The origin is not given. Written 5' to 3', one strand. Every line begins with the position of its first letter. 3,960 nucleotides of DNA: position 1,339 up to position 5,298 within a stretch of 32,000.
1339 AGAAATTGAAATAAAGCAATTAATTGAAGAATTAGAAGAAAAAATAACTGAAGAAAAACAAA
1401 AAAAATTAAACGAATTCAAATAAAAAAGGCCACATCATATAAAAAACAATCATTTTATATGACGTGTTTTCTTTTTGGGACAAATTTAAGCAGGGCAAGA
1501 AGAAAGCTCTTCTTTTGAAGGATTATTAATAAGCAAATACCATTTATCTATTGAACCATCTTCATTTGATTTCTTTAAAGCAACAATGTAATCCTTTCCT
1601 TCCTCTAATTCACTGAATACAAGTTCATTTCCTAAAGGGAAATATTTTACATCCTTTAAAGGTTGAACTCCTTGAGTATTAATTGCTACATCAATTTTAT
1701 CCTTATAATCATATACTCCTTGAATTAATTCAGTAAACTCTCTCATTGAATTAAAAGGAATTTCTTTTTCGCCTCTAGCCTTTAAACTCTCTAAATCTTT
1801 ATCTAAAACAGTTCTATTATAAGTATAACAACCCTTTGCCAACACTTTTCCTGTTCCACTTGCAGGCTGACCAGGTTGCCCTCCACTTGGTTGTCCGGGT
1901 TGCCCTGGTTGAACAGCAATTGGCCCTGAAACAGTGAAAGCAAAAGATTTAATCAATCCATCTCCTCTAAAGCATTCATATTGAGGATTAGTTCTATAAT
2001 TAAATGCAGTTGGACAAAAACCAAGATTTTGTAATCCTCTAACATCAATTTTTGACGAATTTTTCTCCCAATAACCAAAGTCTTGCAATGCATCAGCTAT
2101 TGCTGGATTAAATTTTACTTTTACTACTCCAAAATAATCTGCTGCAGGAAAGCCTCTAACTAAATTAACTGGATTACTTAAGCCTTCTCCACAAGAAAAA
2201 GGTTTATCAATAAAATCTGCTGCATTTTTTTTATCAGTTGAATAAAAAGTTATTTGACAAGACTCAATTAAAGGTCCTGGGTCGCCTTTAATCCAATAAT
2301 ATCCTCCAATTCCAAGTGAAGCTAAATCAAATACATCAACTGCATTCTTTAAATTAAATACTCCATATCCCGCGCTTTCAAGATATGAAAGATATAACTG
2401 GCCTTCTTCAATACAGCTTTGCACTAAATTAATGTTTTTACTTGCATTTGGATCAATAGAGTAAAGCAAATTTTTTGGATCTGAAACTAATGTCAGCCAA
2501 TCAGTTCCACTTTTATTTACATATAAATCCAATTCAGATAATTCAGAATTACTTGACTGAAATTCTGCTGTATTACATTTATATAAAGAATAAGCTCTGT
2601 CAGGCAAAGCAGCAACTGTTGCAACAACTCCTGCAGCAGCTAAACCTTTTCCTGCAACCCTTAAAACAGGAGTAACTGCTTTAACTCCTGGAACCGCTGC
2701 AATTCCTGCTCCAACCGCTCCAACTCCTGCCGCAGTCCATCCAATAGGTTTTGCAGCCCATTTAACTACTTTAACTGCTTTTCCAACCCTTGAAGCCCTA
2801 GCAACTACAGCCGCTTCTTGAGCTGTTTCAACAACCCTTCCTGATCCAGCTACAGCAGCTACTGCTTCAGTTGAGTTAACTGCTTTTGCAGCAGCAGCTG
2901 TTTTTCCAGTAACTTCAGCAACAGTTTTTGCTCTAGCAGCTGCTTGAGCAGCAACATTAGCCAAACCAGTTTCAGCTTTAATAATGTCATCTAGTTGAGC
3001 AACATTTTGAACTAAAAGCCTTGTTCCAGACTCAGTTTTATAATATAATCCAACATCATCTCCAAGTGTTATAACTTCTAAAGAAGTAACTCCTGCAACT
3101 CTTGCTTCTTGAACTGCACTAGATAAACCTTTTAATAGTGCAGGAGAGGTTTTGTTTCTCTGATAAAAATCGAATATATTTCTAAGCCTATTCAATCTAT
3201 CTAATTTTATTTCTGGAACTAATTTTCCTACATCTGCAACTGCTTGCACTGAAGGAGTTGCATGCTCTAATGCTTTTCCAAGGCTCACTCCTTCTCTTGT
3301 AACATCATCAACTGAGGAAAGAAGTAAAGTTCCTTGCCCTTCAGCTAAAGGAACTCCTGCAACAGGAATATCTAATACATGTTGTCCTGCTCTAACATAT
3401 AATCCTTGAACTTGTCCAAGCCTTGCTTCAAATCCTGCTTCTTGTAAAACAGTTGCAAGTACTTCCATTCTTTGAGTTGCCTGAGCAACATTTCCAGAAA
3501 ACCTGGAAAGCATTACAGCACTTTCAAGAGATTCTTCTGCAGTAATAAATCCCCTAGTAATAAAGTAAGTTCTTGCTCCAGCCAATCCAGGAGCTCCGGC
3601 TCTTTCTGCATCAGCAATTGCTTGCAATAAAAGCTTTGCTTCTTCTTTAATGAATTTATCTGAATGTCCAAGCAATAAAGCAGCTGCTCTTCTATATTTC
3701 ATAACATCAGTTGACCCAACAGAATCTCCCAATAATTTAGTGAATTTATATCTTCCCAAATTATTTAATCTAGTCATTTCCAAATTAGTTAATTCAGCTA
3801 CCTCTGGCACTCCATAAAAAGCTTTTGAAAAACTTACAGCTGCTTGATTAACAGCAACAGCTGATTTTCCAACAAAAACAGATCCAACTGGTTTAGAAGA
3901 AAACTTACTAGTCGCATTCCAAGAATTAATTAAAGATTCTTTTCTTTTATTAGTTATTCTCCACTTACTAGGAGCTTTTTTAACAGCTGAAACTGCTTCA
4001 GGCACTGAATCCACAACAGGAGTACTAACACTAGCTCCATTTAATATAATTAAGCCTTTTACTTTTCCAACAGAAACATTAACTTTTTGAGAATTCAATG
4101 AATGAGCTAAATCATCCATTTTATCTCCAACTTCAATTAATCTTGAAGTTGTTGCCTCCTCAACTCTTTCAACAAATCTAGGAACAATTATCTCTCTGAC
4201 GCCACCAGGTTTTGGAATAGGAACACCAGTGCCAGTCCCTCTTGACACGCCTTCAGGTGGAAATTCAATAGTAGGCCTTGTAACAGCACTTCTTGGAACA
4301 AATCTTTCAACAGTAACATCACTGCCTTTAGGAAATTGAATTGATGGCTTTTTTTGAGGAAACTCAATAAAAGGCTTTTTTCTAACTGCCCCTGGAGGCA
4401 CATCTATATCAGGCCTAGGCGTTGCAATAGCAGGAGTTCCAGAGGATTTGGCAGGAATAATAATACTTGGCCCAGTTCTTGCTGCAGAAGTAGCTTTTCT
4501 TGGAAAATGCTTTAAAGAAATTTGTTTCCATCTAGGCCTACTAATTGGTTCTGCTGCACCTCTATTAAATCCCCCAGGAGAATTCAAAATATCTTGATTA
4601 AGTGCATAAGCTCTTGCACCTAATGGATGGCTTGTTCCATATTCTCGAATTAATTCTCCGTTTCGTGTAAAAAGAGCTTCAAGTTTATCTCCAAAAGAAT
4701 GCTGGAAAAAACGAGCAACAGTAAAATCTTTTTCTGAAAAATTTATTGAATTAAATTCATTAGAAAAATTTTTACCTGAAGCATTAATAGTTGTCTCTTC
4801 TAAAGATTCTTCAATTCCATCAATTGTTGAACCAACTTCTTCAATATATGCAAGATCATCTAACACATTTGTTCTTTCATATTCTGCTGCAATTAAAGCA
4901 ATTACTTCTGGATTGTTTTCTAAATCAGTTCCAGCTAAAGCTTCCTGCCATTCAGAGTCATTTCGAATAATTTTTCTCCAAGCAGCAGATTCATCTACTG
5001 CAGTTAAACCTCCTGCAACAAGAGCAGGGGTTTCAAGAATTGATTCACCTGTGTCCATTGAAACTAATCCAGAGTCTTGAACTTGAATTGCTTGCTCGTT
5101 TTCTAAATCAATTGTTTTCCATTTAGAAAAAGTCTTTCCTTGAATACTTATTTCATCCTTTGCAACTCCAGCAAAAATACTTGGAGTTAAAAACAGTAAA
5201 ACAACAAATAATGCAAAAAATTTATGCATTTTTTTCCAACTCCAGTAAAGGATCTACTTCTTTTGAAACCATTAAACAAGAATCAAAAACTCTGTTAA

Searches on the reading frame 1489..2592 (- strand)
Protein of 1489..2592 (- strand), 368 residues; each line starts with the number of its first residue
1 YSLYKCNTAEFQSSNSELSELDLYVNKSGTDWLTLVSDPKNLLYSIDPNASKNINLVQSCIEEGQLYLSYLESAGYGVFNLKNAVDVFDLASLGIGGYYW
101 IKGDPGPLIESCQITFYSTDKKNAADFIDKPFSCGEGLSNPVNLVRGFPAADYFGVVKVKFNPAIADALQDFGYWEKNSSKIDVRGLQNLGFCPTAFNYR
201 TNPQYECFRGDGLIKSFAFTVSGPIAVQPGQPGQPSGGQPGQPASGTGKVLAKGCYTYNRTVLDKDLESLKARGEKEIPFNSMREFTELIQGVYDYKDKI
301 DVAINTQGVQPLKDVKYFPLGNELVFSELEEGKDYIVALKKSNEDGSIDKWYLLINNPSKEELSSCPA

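Call 59: search_solved_structures(query=window:1489-2592:-, max_evalue=10, show_alignments=2)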
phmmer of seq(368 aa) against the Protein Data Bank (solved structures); distinct sequences matched with E-value up to 10: 1.
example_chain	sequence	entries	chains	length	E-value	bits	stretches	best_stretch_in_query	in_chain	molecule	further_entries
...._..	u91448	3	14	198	1.1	11.7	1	111-174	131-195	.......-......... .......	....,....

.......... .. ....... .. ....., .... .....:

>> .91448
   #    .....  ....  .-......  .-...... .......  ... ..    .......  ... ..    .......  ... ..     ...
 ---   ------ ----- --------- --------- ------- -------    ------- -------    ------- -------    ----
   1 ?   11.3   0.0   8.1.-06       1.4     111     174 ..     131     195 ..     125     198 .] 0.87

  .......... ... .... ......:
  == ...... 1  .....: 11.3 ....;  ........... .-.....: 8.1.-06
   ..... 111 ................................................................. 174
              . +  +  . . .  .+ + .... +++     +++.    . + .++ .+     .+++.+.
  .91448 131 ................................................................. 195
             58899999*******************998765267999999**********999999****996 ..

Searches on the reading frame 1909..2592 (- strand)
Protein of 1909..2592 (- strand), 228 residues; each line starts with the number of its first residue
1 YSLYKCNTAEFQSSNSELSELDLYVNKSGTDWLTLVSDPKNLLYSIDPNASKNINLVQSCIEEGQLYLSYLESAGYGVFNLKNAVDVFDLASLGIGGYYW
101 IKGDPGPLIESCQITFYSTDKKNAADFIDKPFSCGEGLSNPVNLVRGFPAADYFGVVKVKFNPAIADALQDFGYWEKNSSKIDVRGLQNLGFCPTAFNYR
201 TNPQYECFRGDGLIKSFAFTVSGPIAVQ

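Call 56: search_protein_families(library=pfam, proteins=[window:1909-2592:-], max_evalue=10)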
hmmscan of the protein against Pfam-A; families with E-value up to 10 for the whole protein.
seq(228 aa): 1 family
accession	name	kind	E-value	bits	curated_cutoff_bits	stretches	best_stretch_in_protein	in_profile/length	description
PF19713.4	DUF6208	-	0.091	12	25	1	50-121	233-304/316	Family of unknown function (DUF6208)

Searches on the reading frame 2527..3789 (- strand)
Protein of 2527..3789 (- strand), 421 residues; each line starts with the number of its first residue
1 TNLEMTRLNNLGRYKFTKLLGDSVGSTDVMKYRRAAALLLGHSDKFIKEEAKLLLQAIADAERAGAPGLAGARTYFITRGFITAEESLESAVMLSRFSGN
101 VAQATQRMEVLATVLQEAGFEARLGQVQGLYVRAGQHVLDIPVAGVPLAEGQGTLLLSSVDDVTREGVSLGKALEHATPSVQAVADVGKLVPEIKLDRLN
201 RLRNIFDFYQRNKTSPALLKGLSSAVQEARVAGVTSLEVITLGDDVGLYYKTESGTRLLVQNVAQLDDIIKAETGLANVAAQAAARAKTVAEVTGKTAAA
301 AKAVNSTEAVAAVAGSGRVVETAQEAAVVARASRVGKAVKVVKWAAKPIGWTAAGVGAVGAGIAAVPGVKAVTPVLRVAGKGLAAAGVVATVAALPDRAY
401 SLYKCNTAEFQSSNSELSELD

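Call 37: predict_structure(protein=window:2527-3789:-)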
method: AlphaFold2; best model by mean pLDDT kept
length: 421 residues; sequences in the alignment: 1
mean_pLDDT: 41.5   pTM: 0.22
mean pLDDT of the five models: 41.5, 39.3, 35.2, 34.7, 30.8
residues with pLDDT >= 90: 0; 70-90: 0; 50-70: 87; < 50: 334
segments of 3 or more residues with pLDDT < 50: 1-8, 24-27, 65-68, 74-102, 136-139, 144-233, 236-242, 244-247, 259-421
pLDDT, mean of each block of 10 residues (from residue 1): 41 53 49 52 51 55 49 48 44 39 53 53 57 49 41 29 30 29 26 35 39 39 44 47 47 53 41 37 36 37 35 37 39 37 35 40 38 38 37 35 35 35 34
secondary structure, 60 per line:
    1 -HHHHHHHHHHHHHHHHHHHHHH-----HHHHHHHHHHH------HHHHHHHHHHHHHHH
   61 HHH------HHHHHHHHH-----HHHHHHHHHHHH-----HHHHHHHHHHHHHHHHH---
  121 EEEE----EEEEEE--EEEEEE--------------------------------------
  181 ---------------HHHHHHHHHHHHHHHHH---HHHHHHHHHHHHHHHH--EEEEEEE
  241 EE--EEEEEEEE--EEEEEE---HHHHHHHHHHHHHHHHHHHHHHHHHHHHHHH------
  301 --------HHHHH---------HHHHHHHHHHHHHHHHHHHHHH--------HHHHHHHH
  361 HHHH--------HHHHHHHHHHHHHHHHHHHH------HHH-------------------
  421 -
elements in order: H2-23 H29-39 H46-63 H70-78 H84-95 H101-117 E121-124 E129-134 E137-142 H196-212 H216-231 E234-242 E245-252 E255-260 H264-294 H309-313 H323-344 H353-364 H373-392

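Call 60: fold_search(model_id=the predicted structure, library=pdb)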
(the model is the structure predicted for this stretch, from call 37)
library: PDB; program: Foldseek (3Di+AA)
matches with E <= 10: 403; with E <= 0.001: 0
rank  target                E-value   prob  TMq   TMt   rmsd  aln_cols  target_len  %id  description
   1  2ldy_MODEL_1_A        5.2e-01  0.63  0.10  0.22  13.4        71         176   17  Solution structure of the RMM-CTD domains of human LINE-1 ORF1p (released 2011-09-21)
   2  2yko_B                6.5e-01  0.60  0.10  0.20  10.8        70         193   17  Structure of the human LINE-1 ORF1p trimer (released 2011-08-10)
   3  6e9r_A                7.8e-01  0.18  0.11  0.22  13.0       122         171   22  DHF46 filament (released 2018-11-21)
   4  6e9t_A                8.3e-01  0.14  0.09  0.16  15.4       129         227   14  DHF58 filament (released 2018-11-21)
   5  2ykp_A                8.8e-01  0.51  0.10  0.19  11.1        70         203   17  Structure of the human LINE-1 ORF1p trimer (released 2011-08-10)
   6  2yko_C                9.3e-01  0.41  0.09  0.17   9.2        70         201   17  Structure of the human LINE-1 ORF1p trimer (released 2011-08-10)
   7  2j3w_A                9.3e-01  0.13  0.08  0.17  17.2        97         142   14  The crystal structure of the bet3-trs31-sedlin complex. (released 2006-11-27)
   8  2ykp_C                9.9e-01  0.51  0.10  0.20  11.2        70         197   17  Structure of the human LINE-1 ORF1p trimer (released 2011-08-10)
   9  2yko_A                1.0e+00  0.41  0.09  0.19  11.3        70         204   17  Structure of the human LINE-1 ORF1p trimer (released 2011-08-10)
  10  5cwl_B                1.2e+00  0.21  0.12  0.26  12.5       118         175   20  Crystal structure of de novo designed helical repeat protein DHR54 (released 2015-12-16)
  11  2pm7_C                1.3e+00  0.10  0.11  0.13  13.2       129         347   16  Crystal structure of yeast Sec13/31 edge element of the COPII vesicular coat, selenomethionine version (released 2007-07-03)
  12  4pht_A                1.5e+00  0.35  0.12  0.11  15.5        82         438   17  ATPase GspE in complex with the cytoplasmic domain of GspL from the Vibrio vulnificus type II Secretion system (released 2014-11-26)
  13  5tsg_D                1.7e+00  0.51  0.11  0.12   5.2        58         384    9  PilB from Geobacter metallireducens bound to ADP (released 2017-05-17)
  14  2ykp_B                1.7e+00  0.35  0.10  0.19  10.8        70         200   17  Structure of the human LINE-1 ORF1p trimer (released 2011-08-10)
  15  2ykq_A                1.7e+00  0.33  0.10  0.19  11.3        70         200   17  Structure of the human LINE-1 ORF1p trimer (released 2011-08-10)
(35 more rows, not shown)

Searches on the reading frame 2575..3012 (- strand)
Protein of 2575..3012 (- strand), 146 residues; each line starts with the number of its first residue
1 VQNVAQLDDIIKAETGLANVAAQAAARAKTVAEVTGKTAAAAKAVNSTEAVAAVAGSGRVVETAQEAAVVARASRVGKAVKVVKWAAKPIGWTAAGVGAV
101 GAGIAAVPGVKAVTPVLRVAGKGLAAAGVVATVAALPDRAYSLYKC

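Call 56: search_protein_families(library=pfam, proteins=[window:2575-3012:-], max_evalue=10)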
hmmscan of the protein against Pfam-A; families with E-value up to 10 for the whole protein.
seq(146 aa): 1 family
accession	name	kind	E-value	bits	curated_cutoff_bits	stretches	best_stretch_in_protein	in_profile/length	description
PF15385.11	SARG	-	7.2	6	27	1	12-69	344-403/572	Specifically androgen-regulated gene protein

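Call 57: search_solved_structures(query=window:2575-3012:-, max_evalue=10)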
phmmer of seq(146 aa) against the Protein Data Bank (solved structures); distinct sequences matched with E-value up to 10: 2.
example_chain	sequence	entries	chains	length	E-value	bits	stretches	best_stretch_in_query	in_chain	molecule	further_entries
4dky_A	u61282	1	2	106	0.61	13.5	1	26-108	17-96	DNA-binding protein HU homolog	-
1bct_A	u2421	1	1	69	0.63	13.5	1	70-119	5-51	BACTERIORHODOPSIN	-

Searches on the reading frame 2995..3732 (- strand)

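Call 56: search_protein_families(library=pfam, proteins=[window:2995-3732:-], max_evalue=10)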
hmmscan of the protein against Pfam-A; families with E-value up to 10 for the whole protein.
seq(246 aa): 1 family
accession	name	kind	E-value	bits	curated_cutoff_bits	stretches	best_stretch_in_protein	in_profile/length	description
PF00237.24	Ribosomal_L22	-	0.15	12.7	28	1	11-58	23-67/104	Ribosomal protein L22p/L17e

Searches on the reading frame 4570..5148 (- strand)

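Call 56: search_protein_families(library=pfam, proteins=[window:4570-5148:-], max_evalue=10)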
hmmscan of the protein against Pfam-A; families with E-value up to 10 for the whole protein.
seq(193 aa): 1 family
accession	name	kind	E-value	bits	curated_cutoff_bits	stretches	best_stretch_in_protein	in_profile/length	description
PF16986.11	CzcE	-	0.19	12.4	30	1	114-165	28-78/81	Heavy-metal resistance protein CzcE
